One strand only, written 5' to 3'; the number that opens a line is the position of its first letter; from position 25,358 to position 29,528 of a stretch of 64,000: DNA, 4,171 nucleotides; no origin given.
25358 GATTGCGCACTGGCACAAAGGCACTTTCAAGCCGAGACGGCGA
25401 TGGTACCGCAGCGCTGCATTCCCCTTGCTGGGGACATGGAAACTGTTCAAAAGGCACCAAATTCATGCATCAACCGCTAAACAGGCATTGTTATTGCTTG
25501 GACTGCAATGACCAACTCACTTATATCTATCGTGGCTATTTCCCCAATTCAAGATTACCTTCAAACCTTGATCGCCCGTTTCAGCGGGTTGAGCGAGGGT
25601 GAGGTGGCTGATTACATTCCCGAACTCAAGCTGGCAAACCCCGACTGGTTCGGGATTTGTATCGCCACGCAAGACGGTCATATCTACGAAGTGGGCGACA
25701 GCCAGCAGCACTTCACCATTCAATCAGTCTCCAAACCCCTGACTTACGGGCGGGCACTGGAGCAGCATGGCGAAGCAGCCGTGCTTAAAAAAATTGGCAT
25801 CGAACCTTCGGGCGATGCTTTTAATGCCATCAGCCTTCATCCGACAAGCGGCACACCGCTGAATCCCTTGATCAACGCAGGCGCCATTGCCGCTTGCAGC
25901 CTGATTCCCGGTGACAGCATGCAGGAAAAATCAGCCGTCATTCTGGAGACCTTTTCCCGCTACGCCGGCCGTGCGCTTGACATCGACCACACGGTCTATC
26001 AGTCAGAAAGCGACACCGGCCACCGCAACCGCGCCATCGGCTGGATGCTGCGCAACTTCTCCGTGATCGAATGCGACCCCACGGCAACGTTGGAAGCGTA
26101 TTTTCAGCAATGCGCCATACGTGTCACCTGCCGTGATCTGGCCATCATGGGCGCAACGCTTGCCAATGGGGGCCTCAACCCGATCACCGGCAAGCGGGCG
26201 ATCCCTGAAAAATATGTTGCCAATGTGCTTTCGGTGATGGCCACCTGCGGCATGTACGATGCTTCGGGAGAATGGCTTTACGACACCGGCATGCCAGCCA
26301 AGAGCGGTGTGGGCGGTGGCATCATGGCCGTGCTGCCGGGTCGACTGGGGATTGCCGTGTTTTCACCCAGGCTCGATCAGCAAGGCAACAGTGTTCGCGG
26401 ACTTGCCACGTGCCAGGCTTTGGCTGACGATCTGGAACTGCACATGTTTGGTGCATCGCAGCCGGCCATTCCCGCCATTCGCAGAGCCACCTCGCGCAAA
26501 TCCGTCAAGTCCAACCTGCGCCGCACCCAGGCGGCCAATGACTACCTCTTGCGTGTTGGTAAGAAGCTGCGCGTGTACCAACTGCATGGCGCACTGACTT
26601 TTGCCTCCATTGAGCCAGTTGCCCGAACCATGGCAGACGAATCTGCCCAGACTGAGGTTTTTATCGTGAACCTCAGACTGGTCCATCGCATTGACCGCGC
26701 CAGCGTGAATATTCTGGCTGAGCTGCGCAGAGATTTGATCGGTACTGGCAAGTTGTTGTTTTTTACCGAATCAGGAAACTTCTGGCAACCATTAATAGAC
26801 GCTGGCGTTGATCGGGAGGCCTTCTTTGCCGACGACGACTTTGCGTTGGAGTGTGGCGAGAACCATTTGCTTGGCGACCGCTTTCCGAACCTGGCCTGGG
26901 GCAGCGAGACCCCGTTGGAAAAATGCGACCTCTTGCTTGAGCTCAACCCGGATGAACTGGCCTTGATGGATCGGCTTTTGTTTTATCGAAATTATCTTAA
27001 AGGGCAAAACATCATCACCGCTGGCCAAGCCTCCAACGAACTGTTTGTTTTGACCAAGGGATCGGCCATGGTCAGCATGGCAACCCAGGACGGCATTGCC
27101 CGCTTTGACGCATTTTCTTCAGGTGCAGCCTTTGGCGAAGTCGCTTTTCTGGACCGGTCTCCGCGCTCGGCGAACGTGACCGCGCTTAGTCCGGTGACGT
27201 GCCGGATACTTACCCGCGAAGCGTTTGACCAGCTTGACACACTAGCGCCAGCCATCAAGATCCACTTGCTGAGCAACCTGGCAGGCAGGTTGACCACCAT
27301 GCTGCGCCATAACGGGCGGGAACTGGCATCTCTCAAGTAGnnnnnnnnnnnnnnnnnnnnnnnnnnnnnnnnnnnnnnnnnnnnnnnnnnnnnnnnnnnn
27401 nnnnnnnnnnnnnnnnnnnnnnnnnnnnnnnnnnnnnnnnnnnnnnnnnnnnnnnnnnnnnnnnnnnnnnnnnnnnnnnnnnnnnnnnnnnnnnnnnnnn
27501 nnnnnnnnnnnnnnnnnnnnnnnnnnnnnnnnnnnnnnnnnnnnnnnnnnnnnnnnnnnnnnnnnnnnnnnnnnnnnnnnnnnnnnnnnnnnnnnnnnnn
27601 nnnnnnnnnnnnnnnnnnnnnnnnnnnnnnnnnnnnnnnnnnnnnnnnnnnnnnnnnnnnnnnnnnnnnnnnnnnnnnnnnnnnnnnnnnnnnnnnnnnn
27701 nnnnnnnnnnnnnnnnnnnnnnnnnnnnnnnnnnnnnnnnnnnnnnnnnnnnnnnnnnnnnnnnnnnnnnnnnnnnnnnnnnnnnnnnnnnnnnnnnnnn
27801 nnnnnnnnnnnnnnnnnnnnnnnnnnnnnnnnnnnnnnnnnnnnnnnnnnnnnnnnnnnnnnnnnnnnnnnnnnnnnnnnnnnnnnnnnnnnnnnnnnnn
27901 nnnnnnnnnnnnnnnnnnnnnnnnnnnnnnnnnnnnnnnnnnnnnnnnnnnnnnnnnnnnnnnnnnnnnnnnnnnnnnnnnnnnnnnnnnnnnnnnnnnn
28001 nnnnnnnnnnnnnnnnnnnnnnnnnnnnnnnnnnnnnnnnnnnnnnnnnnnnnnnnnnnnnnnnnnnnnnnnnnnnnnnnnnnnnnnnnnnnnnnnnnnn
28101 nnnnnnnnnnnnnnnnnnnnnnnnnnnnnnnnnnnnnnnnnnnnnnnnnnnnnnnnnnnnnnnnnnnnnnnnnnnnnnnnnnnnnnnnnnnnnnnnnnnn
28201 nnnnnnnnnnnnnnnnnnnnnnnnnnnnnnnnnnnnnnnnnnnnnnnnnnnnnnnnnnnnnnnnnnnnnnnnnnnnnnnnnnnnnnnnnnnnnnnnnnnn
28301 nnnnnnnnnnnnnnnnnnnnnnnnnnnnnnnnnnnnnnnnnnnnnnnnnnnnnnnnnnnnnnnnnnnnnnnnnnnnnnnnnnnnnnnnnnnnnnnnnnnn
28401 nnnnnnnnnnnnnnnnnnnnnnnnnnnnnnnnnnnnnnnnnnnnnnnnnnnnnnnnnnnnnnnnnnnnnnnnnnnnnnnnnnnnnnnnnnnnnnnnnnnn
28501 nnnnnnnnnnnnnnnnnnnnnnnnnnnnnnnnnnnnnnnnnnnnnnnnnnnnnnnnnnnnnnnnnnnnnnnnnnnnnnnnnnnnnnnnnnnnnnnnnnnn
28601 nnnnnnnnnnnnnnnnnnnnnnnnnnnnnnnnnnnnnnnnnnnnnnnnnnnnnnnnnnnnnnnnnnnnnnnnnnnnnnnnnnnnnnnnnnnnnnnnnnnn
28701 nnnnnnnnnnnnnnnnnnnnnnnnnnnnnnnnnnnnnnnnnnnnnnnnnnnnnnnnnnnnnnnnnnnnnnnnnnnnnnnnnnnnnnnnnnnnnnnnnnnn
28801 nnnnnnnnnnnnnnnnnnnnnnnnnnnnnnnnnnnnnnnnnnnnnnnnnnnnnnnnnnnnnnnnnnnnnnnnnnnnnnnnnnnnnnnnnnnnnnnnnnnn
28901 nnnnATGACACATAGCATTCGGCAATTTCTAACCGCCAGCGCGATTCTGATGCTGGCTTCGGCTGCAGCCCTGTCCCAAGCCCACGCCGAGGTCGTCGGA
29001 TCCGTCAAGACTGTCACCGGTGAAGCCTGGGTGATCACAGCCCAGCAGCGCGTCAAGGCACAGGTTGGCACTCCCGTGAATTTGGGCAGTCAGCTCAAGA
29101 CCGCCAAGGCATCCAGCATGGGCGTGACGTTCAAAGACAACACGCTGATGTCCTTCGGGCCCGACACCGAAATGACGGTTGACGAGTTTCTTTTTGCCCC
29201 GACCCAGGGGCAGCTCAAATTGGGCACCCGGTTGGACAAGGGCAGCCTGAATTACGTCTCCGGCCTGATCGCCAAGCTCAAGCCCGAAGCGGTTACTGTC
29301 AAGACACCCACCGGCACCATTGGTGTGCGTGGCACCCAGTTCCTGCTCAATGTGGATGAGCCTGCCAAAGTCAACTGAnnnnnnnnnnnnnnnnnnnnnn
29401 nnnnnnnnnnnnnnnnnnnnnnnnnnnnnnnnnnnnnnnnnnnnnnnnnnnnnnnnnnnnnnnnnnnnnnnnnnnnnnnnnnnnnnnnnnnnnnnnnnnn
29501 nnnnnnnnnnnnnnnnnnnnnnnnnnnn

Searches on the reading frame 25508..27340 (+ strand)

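Call 13: search_protein_families(library=pfam, proteins=[window:25508-27340:+], max_evalue=0.001)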
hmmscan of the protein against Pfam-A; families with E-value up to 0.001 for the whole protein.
window:25508-27340:+ (610 aa): 2 families
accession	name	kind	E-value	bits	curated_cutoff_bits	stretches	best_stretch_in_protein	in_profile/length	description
PF04960.20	Glutaminase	-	4.4e-120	400.6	27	1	31-314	1-286/286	Glutaminase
PF00027.35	cNMP_binding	-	4.4e-15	55.9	27.5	1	494-576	2-85/89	Cyclic nucleotide-binding domain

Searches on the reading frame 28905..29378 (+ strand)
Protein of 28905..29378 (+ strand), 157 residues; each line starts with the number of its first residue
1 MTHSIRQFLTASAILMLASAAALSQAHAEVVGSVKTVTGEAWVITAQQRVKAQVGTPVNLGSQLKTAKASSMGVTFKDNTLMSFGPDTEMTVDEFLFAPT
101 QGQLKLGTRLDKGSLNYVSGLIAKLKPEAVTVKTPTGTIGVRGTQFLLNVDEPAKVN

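Call 13: search_protein_families(library=pfam, proteins=[window:28905-29378:+], max_evalue=0.001)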
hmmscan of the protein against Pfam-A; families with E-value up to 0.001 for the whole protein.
window:28905-29378:+ (157 aa): 1 family
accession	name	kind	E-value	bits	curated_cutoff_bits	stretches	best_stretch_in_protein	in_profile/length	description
PF04773.18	FecR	-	1.7e-11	44.8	24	1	63-151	2-81/97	FecR protein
